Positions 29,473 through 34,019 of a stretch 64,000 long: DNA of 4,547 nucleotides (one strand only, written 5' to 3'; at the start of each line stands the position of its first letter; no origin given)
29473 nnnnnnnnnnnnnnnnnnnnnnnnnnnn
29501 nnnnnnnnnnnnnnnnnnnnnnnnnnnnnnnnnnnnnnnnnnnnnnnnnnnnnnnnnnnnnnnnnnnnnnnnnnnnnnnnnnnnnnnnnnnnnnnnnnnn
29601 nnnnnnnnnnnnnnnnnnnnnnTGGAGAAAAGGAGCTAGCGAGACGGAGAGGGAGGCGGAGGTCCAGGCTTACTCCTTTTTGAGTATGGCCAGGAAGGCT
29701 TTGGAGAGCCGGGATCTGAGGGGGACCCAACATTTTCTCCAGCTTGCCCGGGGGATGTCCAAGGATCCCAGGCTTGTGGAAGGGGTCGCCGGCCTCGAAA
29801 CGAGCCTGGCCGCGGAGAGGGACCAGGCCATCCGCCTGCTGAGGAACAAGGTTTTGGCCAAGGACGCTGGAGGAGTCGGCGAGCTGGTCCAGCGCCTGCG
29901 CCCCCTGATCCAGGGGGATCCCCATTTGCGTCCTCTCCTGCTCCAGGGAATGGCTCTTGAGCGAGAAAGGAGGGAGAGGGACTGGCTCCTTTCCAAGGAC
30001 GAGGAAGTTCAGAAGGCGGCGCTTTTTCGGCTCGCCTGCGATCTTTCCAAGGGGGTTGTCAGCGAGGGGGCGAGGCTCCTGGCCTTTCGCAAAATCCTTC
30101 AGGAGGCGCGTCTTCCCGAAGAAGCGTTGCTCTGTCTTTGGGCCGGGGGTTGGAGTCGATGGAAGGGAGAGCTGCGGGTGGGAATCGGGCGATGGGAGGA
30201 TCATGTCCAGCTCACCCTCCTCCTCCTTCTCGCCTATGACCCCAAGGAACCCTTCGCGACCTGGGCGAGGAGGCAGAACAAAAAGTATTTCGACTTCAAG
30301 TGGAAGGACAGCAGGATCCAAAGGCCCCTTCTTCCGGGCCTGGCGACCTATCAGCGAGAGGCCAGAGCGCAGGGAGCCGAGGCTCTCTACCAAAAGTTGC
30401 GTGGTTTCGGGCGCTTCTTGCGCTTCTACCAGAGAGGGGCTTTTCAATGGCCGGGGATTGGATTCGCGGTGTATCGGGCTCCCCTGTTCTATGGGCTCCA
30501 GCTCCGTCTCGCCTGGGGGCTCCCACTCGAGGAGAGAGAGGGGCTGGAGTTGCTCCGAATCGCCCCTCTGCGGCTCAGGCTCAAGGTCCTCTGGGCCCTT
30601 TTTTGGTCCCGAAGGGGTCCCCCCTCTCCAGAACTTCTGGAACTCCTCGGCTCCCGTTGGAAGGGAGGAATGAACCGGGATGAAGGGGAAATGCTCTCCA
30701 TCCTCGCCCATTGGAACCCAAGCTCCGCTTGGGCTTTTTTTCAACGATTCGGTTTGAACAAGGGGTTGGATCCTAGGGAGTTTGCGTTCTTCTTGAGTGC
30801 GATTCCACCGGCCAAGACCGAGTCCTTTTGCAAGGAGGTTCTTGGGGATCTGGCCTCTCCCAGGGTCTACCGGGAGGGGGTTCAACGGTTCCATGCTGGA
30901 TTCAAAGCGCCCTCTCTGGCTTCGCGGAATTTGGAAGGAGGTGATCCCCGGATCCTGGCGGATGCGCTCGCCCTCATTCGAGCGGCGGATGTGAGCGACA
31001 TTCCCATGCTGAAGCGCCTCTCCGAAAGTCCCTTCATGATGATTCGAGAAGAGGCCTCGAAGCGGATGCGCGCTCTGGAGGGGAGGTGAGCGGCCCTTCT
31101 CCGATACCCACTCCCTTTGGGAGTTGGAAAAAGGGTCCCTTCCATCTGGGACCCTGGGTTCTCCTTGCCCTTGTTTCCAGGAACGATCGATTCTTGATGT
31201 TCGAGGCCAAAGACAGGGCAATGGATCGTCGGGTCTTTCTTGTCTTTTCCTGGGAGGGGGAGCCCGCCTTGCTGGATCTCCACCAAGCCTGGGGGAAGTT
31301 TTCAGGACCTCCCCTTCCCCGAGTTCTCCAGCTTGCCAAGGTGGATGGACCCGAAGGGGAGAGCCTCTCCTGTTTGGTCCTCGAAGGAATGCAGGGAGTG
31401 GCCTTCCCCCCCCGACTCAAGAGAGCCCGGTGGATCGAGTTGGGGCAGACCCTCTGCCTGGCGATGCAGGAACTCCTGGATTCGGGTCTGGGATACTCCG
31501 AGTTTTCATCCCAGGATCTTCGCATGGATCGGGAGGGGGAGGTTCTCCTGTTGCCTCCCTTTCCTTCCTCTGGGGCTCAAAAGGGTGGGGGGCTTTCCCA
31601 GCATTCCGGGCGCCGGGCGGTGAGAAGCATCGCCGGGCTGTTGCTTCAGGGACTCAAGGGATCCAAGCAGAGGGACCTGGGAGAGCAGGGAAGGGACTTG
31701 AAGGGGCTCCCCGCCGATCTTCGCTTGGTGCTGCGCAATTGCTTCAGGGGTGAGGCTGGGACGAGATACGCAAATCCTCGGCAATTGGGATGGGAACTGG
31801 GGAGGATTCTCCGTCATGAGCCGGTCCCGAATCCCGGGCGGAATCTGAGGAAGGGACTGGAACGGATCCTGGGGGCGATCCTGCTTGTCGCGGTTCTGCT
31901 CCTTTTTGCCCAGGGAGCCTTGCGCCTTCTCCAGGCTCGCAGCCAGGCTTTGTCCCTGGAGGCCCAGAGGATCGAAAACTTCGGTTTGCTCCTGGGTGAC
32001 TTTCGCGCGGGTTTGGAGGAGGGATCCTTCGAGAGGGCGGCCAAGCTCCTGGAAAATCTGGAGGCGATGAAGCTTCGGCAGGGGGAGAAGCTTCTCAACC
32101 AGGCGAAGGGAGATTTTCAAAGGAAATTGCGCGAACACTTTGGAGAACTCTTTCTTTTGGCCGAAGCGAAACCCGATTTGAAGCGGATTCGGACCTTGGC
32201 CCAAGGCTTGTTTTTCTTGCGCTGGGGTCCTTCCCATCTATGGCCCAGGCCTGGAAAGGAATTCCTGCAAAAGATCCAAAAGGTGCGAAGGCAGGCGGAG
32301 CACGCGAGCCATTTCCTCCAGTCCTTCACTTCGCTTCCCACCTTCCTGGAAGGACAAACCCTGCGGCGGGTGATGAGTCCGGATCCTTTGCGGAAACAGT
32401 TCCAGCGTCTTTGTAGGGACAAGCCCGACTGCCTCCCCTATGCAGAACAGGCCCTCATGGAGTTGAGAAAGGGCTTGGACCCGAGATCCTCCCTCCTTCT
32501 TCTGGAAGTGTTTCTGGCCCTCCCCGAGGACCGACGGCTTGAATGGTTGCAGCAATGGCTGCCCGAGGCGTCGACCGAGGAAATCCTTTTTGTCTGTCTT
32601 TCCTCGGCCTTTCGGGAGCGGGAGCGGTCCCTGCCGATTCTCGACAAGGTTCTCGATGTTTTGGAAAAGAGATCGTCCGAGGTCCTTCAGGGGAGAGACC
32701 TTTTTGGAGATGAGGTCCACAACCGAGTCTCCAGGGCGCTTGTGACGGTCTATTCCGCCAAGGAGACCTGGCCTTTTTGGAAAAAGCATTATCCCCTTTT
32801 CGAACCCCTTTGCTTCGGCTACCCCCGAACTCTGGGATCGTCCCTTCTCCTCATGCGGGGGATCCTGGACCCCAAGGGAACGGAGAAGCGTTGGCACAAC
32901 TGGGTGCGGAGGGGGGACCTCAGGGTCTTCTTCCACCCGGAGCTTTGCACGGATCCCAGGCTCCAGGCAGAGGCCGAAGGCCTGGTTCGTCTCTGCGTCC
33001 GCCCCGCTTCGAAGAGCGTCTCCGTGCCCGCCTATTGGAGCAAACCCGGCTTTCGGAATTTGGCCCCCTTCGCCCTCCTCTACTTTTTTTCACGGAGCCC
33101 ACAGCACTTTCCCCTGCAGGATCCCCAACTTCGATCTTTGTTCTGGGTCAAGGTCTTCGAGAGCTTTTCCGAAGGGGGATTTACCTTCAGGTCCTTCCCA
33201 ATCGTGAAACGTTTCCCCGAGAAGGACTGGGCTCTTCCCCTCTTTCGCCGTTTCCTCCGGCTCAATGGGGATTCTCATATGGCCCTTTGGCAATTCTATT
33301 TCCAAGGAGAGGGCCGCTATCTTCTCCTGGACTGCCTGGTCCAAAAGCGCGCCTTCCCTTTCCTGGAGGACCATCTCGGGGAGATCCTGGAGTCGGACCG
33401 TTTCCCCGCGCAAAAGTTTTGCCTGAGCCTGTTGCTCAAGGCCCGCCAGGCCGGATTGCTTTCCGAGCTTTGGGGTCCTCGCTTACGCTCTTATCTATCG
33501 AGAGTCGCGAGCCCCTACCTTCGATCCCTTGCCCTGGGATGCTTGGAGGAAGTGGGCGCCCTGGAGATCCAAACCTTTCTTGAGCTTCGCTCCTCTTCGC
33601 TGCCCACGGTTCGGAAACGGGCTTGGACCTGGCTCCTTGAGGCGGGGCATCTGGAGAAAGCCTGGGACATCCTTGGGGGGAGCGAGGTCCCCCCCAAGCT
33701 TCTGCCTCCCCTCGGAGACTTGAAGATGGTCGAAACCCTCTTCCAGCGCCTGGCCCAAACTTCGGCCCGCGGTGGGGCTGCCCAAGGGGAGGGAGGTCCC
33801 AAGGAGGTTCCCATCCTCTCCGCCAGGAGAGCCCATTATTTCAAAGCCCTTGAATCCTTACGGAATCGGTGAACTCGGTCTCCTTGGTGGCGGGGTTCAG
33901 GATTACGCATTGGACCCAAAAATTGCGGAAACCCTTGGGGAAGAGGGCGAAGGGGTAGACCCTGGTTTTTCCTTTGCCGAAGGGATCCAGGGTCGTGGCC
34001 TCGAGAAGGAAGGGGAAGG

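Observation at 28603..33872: GTGA-coupled membrane Ser/Thr kinase plus pseudokinase pair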

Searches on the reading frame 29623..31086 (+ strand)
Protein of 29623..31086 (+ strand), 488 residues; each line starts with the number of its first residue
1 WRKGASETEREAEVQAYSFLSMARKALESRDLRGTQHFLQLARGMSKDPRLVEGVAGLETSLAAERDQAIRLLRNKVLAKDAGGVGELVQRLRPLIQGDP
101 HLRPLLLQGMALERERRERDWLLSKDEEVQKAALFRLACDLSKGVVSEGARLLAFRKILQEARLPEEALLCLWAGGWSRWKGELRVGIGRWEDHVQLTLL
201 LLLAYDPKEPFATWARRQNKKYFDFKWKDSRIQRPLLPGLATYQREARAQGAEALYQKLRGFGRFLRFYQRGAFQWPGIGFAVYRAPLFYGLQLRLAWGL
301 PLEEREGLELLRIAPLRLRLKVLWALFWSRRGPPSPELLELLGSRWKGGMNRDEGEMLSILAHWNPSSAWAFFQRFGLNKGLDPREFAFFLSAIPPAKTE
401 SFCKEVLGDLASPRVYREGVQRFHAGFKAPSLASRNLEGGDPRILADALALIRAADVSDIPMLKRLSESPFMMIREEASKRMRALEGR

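Call 39: find_homologous_proteins(query=window:29623-31086:+, max_evalue=0.001)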
Query window:29623-31086:+ (488 aa): 3 proteins with E <= 0.001 among 8000 candidates.
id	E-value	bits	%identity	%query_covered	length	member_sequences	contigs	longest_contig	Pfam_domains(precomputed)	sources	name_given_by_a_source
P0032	9.8e-134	465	47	100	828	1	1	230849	PF07714.24,PF00069.32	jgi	jgi:serine/threonine protein kinase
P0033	2.8e-99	351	42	100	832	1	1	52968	PF07714.24,PF00069.32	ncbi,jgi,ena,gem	-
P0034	2.6e-62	229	100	24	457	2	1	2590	PF07714.24,PF00069.32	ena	-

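Call 40: find_encoding_contigs(protein=P0032, flank=10000, max_places=3)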
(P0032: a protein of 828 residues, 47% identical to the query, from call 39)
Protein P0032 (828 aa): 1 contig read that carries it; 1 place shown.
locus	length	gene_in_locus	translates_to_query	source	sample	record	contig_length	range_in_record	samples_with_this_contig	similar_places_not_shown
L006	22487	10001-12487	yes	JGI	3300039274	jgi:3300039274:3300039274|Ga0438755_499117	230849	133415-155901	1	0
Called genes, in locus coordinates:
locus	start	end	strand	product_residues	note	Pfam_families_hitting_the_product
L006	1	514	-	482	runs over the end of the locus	PF01979:Amidohydro_1, PF07969:Amidohydro_3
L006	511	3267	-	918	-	PF07969:Amidohydro_3, PF01979:Amidohydro_1, PF07969:Amidohydro_3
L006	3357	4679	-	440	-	-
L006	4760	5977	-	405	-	PF07969:Amidohydro_3 (weak), PF01979:Amidohydro_1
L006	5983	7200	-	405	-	PF01979:Amidohydro_1, PF07969:Amidohydro_3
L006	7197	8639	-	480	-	-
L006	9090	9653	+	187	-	PF00265:TK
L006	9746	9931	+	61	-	-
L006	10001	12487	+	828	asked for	PF00069:Pkinase, PF07714:PK_Tyr_Ser-Thr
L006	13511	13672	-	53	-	-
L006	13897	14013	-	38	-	-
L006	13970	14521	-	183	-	-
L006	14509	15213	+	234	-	-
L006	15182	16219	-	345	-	-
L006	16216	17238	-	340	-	-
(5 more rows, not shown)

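Call 55: search_solved_structures(query=A9, max_evalue=10)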
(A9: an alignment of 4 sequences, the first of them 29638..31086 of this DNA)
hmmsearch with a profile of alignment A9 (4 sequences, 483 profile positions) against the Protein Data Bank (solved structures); distinct sequences matched with E-value up to 10: 0.

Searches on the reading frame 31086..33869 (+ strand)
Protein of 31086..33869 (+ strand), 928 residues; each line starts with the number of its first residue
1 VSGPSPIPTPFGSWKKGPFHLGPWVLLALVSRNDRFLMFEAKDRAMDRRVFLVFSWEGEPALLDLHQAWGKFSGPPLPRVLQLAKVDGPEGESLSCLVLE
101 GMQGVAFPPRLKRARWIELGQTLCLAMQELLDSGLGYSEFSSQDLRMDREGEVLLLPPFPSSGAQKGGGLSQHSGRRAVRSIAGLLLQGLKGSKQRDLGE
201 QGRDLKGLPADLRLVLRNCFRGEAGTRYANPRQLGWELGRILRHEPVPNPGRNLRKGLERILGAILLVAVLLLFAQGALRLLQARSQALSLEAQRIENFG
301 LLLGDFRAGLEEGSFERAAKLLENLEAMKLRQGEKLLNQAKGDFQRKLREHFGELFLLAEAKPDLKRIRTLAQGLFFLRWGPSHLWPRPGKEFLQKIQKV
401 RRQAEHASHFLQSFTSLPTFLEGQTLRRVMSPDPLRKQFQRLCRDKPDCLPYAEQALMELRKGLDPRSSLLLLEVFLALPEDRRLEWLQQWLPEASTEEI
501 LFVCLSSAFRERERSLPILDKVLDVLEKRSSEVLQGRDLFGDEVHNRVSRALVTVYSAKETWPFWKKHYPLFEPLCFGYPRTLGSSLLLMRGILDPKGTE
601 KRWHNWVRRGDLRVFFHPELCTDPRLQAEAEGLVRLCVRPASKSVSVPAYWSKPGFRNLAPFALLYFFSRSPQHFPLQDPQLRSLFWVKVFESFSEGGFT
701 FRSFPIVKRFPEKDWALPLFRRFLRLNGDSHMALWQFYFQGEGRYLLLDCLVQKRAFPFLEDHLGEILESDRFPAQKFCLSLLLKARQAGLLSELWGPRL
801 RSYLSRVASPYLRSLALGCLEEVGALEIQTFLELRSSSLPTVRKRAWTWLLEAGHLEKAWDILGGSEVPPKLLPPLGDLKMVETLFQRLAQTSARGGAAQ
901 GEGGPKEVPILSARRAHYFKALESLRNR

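Call 3: search_protein_families(library=pfam, proteins=[window:31086-33869:+], max_evalue=1)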
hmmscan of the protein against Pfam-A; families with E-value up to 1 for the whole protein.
window:31086-33869:+ (928 aa): 1 family
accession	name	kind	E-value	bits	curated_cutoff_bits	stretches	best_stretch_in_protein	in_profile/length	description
PF17126.11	RsmF_methylt_CI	-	0.027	14.9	27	1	339-376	5-42/61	RsmF rRNA methyltransferase first C-terminal domain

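Call 7: search_solved_structures(query=window:31086-33869:+, max_evalue=10, show_alignments=2)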
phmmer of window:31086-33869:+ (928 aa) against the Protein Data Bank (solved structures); distinct sequences matched with E-value up to 10: 0.

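Call 8: search_protein_families(library=ncbifam, proteins=[window:31086-33869:+], max_evalue=1)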
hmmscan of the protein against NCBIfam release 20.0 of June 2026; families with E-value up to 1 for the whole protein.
window:31086-33869:+ (928 aa): 0 families

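Call 9: find_homologous_proteins(query=window:31086-33869:+, max_evalue=0.001)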
Query window:31086-33869:+ (928 aa): 3 proteins with E <= 0.001 among 8000 candidates.
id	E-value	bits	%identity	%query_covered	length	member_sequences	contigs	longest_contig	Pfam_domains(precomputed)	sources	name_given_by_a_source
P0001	0.0e+0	2111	100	100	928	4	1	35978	-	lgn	-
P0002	2.2e-246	839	46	99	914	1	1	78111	-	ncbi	-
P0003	2.1e-231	789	45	99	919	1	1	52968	-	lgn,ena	-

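Call 11: find_encoding_contigs(protein=P0002, flank=10000, max_places=3)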
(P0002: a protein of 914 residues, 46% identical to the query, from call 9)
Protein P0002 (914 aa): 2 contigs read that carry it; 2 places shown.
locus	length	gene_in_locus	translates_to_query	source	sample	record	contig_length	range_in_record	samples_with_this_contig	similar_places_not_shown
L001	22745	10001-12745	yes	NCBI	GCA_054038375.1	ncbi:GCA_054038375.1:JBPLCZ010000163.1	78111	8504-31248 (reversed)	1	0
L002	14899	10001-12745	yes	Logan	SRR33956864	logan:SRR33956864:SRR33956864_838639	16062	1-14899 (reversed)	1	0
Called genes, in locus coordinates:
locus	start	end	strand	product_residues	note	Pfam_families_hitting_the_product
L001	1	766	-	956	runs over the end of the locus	PF01979:Amidohydro_1, PF07969:Amidohydro_3, PF01979:Amidohydro_1 (weak), PF07969:Amidohydro_3 (weak)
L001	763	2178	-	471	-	-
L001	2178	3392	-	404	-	PF01979:Amidohydro_1, PF07969:Amidohydro_3 (weak)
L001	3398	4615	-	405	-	PF01979:Amidohydro_1 (weak), PF07969:Amidohydro_3 (weak)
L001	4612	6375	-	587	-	-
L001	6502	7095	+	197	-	PF00265:TK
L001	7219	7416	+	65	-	-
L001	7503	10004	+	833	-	PF00069:Pkinase, PF07714:PK_Tyr_Ser-Thr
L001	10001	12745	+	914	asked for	-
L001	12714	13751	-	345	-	-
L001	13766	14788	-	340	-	-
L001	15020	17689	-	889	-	PF00133:tRNA-synt_1, PF09334:tRNA-synt_1g, PF13603:tRNA-synt_1_2, PF08264:Anticodon_1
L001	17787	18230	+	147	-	PF10825:DUF2752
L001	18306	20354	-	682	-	PF08447:PAS_3, PF01590:GAF (weak), PF13185:GAF_2 (weak), PF00512:HisKA, PF02518:HATPase_c, PF00072:Response_reg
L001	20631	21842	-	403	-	PF13439:Glyco_transf_4 (weak), PF13579:Glyco_trans_4_4 (faint), PF13692:Glyco_trans_1_4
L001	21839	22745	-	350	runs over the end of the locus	-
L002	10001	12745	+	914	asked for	-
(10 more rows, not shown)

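Call 12: find_encoding_contigs(protein=P0003, flank=10000, max_places=3)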
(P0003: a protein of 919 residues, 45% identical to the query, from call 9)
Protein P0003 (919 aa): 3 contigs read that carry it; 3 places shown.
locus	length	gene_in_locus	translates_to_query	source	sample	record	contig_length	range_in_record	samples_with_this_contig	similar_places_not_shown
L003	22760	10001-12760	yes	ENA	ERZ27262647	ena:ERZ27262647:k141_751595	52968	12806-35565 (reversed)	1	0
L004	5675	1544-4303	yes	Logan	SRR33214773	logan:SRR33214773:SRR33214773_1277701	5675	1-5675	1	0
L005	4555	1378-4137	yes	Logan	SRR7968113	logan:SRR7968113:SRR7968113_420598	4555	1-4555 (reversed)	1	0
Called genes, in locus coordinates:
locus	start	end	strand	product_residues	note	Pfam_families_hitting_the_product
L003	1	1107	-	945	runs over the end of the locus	PF01979:Amidohydro_1, PF07969:Amidohydro_3, PF01979:Amidohydro_1, PF07969:Amidohydro_3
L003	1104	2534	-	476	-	-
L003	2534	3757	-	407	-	PF01979:Amidohydro_1, PF07969:Amidohydro_3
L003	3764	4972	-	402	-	PF01979:Amidohydro_1 (weak), PF07969:Amidohydro_3 (weak)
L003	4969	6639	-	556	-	-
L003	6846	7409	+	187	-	PF00265:TK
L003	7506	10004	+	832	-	PF00069:Pkinase, PF07714:PK_Tyr_Ser-Thr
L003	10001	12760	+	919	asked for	-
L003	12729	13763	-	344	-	-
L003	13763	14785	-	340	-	-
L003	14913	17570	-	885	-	PF00133:tRNA-synt_1, PF09334:tRNA-synt_1g, PF13603:tRNA-synt_1_2, PF08264:Anticodon_1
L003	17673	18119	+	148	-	PF10825:DUF2752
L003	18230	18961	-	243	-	PF24273:TRASH_HVO_1752_C (faint)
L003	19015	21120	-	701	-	PF19335:HMBD (weak), PF00122:E1-E2_ATPase, PF00702:Hydrolase, PF08282:Hydrolase_3 (faint)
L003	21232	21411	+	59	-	-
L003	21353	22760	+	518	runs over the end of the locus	PF00672:HAMP, PF00512:HisKA, PF02518:HATPase_c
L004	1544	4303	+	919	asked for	-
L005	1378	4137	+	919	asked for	-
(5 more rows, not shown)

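Call 43: find_related_loci(query=A1, collection=genome_contigs, flank=6000)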
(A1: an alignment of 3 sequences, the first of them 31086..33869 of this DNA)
Query A1 (928 aa) in genome_contigs; peptide patterns used: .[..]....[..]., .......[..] (x = any residue, [..] = any of these).
40 stretches matched a pattern; 1 encode a relative of the query (tblastn E <= 1e-3); 1 distinct loci.
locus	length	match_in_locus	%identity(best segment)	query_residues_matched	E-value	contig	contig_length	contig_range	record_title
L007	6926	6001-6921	46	9-328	1e-73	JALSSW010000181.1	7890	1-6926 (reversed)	MAG: Planctomycetota bacterium isolate 356-308_metabat2_scaf2bin.073 356-308_scaffold_6511_c1, whole genome shotgun sequ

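Call 71: find_related_loci(query=A1, collection=metagenome_contigs, flank=4000)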
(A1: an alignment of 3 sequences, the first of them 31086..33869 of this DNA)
Query A1 (928 aa) in metagenome_contigs; peptide patterns used: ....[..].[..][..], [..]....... (x = any residue, [..] = any of these).
152 stretches matched a pattern; 1 encode a relative of the query (tblastn E <= 1e-3); 1 distinct loci.
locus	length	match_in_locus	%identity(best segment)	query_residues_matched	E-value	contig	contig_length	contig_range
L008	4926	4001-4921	46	9-328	1e-73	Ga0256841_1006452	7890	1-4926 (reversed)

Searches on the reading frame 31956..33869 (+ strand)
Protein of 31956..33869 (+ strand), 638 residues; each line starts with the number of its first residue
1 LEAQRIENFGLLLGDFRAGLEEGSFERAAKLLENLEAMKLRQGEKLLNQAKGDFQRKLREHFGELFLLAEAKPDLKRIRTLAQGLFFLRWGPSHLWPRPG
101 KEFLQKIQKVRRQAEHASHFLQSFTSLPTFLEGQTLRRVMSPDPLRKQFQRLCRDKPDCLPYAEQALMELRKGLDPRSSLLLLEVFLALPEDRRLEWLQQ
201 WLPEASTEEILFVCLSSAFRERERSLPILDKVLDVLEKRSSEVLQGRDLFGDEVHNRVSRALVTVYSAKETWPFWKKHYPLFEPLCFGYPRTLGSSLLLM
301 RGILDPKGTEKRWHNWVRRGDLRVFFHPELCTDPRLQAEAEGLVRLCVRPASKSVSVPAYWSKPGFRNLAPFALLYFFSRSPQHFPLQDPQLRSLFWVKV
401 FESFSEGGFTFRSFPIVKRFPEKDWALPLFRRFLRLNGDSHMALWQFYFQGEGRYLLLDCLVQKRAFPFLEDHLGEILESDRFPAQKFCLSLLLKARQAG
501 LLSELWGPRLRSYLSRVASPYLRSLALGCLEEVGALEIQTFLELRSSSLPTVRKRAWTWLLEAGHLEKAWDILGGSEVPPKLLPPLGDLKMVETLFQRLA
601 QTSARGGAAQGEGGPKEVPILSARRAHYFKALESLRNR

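Call 54: search_solved_structures(query=A8, max_evalue=10)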
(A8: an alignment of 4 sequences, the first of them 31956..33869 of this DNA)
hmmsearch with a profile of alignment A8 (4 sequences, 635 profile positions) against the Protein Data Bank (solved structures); distinct sequences matched with E-value up to 10: 4.
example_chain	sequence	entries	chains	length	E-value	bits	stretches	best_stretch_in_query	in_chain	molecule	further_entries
6hiv_BB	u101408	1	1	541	0.6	11.9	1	98-217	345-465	mL68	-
6hix_BB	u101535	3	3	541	0.7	11.6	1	99-217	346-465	ml68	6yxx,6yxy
6yfr_AA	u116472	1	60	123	0.79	11.5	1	165-252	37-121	coat protein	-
3hm8_A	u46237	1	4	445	0.96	11.2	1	114-193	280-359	Hexokinase-3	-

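Call 56: search_protein_families(library=pfam, alignment_id=A8, max_evalue=10)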
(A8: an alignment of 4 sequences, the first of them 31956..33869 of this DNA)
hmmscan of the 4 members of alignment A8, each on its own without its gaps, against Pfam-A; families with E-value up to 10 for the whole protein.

A. member 1, window:31956-33869:+ (638 aa): 1 family
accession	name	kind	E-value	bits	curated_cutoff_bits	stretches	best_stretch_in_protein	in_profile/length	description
PF17126.11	RsmF_methylt_CI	-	0.022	15.2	27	1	49-86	5-42/61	RsmF rRNA methyltransferase first C-terminal domain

B. families by the number of members that match (of 4 scanned): 1 family
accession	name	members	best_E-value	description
PF17126.11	RsmF_methylt_CI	1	0.022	RsmF rRNA methyltransferase first C-terminal domain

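Call 69: find_homologous_proteins(query=A8, max_evalue=0.01)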
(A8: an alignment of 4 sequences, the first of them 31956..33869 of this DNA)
Query A8 (4 sequences) (638 aa, profile of the alignment): 2 proteins with E <= 0.01 among 8000 candidates.
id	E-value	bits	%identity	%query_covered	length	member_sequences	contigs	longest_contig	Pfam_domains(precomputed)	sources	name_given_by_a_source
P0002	0.0e+0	1114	46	100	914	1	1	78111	-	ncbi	-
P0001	0.0e+0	1107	100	100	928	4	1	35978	-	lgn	-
